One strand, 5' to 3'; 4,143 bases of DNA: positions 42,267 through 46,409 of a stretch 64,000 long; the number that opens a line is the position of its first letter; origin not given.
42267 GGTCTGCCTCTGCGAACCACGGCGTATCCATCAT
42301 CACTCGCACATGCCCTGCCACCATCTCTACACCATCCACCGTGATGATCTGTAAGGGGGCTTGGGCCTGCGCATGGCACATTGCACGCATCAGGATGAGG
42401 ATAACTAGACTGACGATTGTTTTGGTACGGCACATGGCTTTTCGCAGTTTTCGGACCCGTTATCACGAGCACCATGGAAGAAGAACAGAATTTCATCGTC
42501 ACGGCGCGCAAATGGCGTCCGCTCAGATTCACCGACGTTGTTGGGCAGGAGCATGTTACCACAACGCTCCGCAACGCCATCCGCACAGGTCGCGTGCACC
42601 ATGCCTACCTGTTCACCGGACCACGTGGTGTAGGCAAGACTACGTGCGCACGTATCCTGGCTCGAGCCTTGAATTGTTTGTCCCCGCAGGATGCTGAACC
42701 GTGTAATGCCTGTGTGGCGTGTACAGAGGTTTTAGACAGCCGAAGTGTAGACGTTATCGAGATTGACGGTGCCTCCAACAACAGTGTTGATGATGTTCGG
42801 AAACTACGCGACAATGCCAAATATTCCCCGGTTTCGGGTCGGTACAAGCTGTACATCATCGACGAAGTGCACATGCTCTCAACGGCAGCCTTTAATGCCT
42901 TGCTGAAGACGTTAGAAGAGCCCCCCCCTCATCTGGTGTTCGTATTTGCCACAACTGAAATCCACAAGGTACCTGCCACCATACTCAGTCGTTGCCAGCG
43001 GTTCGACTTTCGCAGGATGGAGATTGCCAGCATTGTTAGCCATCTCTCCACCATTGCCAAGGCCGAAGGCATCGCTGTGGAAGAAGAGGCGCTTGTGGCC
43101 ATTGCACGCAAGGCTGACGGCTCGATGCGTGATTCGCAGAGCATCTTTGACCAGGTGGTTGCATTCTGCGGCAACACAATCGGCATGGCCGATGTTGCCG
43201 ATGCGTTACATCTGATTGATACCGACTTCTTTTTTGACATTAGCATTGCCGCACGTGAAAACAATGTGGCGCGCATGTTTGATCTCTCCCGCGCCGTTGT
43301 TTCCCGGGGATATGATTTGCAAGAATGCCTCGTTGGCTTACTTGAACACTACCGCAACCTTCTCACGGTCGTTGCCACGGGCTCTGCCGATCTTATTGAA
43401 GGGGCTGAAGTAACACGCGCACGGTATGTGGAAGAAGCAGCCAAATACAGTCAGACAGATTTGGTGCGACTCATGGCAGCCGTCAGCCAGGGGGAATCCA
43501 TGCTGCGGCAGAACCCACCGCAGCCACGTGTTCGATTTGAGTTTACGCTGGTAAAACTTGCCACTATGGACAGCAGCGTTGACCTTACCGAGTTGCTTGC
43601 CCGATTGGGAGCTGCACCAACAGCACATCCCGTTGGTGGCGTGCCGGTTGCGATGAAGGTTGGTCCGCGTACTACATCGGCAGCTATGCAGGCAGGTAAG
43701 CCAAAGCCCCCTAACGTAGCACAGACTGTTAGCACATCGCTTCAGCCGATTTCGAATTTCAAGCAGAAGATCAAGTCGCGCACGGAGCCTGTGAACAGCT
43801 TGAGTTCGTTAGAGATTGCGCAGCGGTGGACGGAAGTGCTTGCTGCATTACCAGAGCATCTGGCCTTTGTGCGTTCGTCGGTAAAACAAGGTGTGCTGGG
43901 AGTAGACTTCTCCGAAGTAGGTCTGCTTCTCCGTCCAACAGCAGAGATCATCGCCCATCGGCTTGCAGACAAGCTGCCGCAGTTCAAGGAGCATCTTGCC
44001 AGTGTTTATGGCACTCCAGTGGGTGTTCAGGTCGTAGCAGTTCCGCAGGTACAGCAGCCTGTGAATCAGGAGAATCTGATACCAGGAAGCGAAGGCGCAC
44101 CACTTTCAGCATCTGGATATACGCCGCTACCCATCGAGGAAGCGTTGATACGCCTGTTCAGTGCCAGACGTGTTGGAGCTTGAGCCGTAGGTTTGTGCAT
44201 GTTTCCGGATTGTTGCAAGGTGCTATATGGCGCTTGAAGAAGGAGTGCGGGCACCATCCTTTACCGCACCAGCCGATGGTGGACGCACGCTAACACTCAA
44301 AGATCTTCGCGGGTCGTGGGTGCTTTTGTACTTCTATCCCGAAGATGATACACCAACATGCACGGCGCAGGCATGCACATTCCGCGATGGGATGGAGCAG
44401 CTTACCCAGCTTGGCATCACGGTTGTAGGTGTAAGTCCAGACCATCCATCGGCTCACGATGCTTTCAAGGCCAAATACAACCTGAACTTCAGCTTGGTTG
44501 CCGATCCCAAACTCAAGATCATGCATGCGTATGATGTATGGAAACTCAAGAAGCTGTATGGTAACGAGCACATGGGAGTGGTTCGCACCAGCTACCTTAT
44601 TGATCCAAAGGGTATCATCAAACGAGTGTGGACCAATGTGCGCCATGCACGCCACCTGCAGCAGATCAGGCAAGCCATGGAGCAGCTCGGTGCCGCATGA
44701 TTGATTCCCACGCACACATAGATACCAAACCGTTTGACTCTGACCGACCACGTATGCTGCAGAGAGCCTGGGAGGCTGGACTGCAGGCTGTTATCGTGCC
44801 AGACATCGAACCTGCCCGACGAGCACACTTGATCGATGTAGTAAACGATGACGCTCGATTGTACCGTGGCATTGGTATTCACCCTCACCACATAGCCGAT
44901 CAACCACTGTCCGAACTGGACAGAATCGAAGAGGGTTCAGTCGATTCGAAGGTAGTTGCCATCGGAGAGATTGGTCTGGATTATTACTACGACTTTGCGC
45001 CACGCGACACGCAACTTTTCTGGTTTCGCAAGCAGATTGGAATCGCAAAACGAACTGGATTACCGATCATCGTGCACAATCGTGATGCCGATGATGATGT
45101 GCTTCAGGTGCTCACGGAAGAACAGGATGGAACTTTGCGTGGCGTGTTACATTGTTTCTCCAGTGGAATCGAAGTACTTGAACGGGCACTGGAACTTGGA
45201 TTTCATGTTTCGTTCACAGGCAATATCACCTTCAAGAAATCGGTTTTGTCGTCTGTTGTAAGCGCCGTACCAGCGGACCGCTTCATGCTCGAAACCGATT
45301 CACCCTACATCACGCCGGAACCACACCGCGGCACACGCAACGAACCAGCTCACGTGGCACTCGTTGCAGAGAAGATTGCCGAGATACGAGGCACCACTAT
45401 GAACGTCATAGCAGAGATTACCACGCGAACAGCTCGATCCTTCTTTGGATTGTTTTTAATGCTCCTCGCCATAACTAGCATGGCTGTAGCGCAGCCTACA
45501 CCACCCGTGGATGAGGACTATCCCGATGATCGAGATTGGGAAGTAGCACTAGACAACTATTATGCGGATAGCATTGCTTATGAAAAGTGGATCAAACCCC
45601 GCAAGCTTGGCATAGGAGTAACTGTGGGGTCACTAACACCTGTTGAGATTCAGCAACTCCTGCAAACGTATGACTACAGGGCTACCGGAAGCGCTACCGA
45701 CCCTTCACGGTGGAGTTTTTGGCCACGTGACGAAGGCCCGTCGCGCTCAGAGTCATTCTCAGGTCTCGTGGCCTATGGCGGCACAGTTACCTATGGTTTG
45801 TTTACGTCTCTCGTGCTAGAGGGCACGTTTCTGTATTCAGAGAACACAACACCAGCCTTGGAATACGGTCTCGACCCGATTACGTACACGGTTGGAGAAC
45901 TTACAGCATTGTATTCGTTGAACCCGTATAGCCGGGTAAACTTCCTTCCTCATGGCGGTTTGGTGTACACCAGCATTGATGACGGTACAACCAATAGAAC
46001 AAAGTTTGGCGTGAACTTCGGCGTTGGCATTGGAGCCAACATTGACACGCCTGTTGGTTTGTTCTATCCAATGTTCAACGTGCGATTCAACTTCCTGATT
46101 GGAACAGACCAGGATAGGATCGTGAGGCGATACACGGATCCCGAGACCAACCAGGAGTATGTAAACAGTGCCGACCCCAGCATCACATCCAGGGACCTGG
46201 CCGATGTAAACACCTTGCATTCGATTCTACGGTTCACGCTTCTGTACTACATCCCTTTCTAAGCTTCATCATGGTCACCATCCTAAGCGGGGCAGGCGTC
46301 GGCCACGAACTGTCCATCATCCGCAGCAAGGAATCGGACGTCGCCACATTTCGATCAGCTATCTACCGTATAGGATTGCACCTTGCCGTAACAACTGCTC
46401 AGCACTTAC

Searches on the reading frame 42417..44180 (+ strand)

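Call 96: search_protein_families(library=pfam, proteins=[window:42417-44180:+], max_evalue=0.001)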
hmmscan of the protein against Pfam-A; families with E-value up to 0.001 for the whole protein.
window:42417-44180:+ (588 aa): 13 families
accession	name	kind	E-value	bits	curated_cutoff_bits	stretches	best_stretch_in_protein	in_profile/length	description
PF13177.12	DNA_pol3_delta2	-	3.3e-45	154.4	27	1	43-201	1-160/161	DNA polymerase III, delta subunit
PF22608.2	DNAX_ATPase_lid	-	4.9e-16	58.7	27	1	206-252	2-48/49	DNA polymerase III clamp loader subunit, ATPase lid domain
PF00004.35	AAA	-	2.6e-12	47.7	21.2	1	65-197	2-124/131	ATPase family associated with various cellular activities (AAA)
PF12169.13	DNA_pol3_gamma3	-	3.2e-10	40.4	24.4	1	257-396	3-142/143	DNA polymerase III subunits gamma and tau domain III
PF13401.12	AAA_22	-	2.8e-07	31.4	27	1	64-181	8-125/130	AAA domain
PF05496.18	RuvB_N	-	1.5e-06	28.5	27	1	34-87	2-59/159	Holliday junction DNA helicase RuvB P-loop domain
PF07728.20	AAA_5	-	1.7e-06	28.6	22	1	65-169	3-93/139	AAA domain (dynein-related subfamily)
PF13604.12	AAA_30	-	2.6e-05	24.5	27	1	63-169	20-115/191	AAA domain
PF13173.12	AAA_14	-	4.8e-05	23.8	27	1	62-167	3-86/129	AAA domain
PF13245.12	AAA_19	-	5.1e-05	23.9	25.1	1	53-176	3-123/134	AAA domain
PF13191.12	AAA_16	-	9e-05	23.5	32.6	1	41-106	2-73/167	AAA ATPase domain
PF01078.27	Mg_chelatase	-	0.00033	20.5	20.3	1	38-101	2-62/207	Magnesium chelatase, subunit ChlI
PF04851.21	ResIII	-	0.00062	20.2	22.5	0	108-167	99-151/164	Type III restriction enzyme, res subunit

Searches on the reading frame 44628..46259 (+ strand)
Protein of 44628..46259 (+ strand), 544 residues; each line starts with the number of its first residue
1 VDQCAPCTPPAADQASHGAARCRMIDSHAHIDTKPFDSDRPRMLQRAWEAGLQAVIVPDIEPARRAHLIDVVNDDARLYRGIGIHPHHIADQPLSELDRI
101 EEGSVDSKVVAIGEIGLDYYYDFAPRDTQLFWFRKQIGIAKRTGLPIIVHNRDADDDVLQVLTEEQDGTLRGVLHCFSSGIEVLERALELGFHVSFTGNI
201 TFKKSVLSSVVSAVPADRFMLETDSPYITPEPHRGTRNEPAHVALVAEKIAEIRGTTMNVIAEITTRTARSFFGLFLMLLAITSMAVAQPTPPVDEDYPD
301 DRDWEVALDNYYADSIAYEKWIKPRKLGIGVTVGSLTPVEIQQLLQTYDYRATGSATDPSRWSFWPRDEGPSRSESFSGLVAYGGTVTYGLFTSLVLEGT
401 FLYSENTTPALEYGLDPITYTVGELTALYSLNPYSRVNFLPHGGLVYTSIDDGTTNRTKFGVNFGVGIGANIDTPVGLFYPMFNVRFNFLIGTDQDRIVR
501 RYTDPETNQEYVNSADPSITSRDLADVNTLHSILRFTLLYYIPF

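Call 96: search_protein_families(library=pfam, proteins=[window:44628-46259:+], max_evalue=0.001)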
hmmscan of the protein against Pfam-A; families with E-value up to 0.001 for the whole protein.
window:44628-46259:+ (544 aa): 1 family
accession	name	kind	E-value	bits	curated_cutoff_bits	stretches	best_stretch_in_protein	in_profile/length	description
PF01026.27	TatD_DNase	-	1.9e-73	247.5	27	1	25-274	1-253/253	TatD related DNase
